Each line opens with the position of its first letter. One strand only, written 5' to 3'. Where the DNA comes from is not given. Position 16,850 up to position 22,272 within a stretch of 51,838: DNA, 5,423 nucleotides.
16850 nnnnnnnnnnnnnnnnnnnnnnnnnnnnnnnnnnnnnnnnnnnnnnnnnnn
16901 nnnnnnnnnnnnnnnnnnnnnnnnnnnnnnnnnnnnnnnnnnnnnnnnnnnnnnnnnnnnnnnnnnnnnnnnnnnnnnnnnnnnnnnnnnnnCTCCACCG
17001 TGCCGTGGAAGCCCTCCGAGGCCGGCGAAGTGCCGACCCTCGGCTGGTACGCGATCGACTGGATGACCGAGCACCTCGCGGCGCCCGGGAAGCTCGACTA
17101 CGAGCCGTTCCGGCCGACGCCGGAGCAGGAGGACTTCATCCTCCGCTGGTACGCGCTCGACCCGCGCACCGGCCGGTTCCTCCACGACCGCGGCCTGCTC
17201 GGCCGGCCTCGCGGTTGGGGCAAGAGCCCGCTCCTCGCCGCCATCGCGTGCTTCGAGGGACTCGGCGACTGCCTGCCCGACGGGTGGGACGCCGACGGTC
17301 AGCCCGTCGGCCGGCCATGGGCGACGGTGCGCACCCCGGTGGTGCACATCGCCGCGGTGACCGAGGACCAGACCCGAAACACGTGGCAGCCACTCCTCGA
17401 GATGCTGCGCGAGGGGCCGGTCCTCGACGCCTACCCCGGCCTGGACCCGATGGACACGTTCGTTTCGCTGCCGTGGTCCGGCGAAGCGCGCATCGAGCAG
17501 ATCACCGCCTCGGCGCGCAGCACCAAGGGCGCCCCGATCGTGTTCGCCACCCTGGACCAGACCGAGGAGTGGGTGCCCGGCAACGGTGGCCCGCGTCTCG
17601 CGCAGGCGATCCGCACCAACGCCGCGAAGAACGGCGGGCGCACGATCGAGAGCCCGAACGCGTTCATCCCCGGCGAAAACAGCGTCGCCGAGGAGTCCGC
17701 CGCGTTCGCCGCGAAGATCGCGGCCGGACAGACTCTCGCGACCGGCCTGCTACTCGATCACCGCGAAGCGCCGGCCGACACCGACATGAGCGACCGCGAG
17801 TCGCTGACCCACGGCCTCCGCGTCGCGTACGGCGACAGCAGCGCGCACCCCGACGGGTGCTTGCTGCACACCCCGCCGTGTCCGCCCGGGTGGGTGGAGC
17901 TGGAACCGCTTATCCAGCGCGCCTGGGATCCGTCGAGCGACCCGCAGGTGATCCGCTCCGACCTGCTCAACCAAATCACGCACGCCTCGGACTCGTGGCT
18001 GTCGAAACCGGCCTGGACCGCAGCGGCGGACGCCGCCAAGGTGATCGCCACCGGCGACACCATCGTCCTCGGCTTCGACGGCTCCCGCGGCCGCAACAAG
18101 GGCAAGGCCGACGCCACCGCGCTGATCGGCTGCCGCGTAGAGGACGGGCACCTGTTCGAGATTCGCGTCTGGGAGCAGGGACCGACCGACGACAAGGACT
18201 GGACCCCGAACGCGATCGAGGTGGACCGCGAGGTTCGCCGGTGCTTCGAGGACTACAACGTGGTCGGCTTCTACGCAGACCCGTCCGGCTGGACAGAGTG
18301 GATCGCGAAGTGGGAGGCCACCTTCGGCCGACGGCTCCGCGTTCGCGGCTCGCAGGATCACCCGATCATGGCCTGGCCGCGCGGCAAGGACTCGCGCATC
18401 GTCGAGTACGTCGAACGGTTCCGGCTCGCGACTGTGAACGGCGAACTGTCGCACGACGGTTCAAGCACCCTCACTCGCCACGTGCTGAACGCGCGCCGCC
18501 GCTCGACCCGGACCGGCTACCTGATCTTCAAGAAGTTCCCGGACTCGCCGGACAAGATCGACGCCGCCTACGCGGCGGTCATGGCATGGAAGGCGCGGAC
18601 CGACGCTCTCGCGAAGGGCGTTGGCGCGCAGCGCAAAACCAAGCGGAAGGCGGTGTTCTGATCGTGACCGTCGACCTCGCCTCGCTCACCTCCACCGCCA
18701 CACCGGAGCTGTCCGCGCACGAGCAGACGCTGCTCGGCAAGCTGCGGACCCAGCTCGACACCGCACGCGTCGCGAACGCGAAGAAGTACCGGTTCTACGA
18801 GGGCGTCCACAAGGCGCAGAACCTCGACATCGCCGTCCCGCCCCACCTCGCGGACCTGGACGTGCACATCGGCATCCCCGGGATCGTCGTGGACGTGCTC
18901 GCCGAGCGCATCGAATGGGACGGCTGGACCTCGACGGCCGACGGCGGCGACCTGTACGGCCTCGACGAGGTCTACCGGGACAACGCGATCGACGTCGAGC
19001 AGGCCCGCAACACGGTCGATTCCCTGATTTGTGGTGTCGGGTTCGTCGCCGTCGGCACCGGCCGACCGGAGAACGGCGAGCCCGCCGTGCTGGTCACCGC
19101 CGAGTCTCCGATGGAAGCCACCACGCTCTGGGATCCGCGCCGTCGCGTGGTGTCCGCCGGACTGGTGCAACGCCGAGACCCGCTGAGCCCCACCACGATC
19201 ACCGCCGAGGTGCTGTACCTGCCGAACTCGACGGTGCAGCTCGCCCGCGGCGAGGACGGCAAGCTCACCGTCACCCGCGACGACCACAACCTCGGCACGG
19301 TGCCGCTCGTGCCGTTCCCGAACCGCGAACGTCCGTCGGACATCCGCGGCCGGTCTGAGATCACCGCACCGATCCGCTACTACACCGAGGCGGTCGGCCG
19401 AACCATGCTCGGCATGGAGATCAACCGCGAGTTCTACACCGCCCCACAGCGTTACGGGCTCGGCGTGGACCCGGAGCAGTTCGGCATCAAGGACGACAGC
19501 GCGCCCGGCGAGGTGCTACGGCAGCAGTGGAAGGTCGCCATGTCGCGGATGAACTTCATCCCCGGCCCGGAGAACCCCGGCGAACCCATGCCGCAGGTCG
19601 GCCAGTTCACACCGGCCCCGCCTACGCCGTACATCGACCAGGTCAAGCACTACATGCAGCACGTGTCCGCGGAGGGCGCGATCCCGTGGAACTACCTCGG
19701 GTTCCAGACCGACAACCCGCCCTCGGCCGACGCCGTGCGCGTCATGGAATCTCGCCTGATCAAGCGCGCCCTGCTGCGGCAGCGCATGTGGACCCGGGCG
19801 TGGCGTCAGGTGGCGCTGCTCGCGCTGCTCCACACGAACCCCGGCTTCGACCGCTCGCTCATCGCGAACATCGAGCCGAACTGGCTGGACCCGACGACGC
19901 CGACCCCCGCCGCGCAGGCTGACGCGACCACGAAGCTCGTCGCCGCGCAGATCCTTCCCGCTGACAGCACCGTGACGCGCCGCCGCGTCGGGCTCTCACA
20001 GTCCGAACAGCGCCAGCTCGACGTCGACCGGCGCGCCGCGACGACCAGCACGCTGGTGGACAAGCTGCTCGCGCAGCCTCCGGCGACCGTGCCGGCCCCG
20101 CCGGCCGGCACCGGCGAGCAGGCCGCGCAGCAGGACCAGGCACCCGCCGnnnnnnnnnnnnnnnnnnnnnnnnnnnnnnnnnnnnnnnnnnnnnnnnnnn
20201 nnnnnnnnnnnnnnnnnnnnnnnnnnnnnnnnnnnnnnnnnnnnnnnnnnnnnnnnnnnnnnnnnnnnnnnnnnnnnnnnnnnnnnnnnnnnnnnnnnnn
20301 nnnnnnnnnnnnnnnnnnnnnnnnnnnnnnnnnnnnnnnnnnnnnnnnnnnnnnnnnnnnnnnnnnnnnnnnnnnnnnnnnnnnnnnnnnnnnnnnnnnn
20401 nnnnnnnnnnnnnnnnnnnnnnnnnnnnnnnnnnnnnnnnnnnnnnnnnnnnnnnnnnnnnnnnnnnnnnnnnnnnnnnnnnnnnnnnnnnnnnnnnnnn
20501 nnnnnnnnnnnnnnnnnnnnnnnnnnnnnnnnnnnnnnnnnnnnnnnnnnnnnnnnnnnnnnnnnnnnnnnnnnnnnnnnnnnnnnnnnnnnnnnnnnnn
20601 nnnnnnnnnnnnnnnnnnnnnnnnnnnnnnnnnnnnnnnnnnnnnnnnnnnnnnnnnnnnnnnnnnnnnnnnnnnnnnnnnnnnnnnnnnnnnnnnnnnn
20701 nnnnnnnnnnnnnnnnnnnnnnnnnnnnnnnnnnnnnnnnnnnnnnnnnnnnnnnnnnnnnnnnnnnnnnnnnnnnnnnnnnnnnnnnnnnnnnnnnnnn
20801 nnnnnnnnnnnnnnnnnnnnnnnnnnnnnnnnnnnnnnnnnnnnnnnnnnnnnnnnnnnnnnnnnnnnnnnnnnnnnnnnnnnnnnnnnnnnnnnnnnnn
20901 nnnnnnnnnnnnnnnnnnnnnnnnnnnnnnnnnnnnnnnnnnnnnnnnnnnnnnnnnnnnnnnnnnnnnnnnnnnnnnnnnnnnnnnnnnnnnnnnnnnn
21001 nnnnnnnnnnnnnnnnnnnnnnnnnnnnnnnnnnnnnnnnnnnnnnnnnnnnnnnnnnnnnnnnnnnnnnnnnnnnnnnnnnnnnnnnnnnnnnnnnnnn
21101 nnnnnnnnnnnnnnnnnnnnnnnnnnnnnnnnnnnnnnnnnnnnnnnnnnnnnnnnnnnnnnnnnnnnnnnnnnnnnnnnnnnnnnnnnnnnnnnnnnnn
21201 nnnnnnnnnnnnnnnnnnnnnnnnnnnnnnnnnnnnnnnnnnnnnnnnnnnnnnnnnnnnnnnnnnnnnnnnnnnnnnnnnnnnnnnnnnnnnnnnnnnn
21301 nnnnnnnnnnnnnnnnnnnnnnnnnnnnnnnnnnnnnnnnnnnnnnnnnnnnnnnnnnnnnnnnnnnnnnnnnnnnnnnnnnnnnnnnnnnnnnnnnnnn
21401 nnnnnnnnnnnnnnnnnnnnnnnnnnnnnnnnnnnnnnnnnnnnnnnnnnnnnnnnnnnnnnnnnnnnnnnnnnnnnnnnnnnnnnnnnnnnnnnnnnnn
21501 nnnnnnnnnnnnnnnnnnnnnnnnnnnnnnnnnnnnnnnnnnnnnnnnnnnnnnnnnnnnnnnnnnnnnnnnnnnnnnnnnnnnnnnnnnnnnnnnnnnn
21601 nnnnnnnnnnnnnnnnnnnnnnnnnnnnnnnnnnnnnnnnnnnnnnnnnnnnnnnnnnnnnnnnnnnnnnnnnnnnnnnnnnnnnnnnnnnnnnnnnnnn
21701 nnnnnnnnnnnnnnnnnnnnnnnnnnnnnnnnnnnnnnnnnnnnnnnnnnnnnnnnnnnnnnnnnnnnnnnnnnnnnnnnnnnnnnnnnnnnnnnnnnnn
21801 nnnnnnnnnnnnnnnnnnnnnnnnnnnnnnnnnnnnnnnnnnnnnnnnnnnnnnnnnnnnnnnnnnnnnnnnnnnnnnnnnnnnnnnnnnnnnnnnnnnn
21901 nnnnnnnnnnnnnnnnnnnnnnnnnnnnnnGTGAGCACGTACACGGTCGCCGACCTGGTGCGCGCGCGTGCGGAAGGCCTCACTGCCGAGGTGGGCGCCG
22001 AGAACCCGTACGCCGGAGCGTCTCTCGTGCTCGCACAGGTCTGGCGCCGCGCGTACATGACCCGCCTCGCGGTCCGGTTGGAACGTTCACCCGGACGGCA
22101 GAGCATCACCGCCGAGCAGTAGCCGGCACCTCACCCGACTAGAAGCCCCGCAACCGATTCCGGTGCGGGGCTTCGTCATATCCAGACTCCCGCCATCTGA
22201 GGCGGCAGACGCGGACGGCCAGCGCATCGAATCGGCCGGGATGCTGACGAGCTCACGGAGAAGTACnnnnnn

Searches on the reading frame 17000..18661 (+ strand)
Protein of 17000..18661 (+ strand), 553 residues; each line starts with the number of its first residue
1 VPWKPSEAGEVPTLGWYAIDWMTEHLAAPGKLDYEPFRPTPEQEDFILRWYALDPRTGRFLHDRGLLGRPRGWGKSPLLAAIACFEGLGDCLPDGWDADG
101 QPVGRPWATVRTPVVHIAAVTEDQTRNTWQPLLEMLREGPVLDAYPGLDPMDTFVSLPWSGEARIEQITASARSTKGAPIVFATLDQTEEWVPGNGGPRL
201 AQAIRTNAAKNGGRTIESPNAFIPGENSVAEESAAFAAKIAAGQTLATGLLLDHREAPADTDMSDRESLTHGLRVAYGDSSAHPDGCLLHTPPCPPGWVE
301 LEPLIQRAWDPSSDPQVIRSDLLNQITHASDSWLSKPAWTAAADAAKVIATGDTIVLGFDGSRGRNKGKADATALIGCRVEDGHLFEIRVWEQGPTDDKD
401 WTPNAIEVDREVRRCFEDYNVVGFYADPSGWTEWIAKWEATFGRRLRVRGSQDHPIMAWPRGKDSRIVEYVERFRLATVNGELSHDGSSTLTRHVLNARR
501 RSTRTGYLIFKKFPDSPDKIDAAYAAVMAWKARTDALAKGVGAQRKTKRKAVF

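Call 102: find_related_loci(query=window:17000-18661:+, collection=viral_contigs, flank=10000)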
Query window:17000-18661:+ (553 aa) in viral_contigs; peptide patterns used: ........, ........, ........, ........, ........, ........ (x = any residue, [..] = any of these).
245 stretches matched a pattern; 243 encode a relative of the query (tblastn E <= 1e-3); the best 80 are kept; 80 distinct loci.
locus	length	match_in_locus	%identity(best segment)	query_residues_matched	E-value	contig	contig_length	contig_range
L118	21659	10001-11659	71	1-552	0e+0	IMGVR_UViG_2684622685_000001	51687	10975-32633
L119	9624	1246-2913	69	1-553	0e+0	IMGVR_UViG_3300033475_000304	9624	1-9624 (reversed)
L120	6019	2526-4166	71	1-549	0e+0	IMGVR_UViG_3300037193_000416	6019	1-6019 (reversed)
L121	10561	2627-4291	68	1-549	0e+0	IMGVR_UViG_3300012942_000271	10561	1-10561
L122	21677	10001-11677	68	1-546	0e+0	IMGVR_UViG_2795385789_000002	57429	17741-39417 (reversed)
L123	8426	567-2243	69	1-553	0e+0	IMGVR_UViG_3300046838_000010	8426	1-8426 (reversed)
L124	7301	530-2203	68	1-553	0e+0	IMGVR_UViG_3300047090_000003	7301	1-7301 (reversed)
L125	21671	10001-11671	68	1-546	0e+0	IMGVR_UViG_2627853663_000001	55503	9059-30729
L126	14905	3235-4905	69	1-546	0e+0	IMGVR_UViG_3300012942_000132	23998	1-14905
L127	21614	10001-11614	67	1-553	0e+0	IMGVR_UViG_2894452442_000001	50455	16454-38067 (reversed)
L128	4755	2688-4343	68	1-553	0e+0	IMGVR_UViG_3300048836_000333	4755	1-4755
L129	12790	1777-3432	68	1-553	0e+0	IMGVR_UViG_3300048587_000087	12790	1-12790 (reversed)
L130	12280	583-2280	67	1-553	0e+0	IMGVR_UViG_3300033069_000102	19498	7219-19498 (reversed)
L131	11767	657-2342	66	1-553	0e+0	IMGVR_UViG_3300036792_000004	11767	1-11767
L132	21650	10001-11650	69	1-550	0e+0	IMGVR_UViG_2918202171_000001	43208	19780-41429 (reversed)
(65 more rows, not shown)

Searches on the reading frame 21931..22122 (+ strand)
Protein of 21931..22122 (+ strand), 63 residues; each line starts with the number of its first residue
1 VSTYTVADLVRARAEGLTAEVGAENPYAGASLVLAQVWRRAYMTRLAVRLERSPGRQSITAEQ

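Call 83: search_protein_families(library=phrogs, proteins=[window:21931-22122:+], max_evalue=0.001)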
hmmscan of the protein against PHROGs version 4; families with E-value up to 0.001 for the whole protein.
window:21931-22122:+ (63 aa): 2 families
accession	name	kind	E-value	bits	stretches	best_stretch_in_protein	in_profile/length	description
phrog_1757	-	unknown function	3.6e-18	66.1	1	7-61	5-58/62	-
phrog_17748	-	unknown function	3.9e-05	24.3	1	5-40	14-48/71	-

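Call 86: search_protein_families(library=pfam, proteins=[window:21931-22122:+], max_evalue=0.01)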
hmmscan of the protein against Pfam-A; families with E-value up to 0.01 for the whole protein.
window:21931-22122:+ (63 aa): 1 family
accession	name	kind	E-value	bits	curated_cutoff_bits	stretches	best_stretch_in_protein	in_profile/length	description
PF04957.18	RMF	-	1.5e-08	35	27.9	1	2-46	2-49/53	Ribosome modulation factor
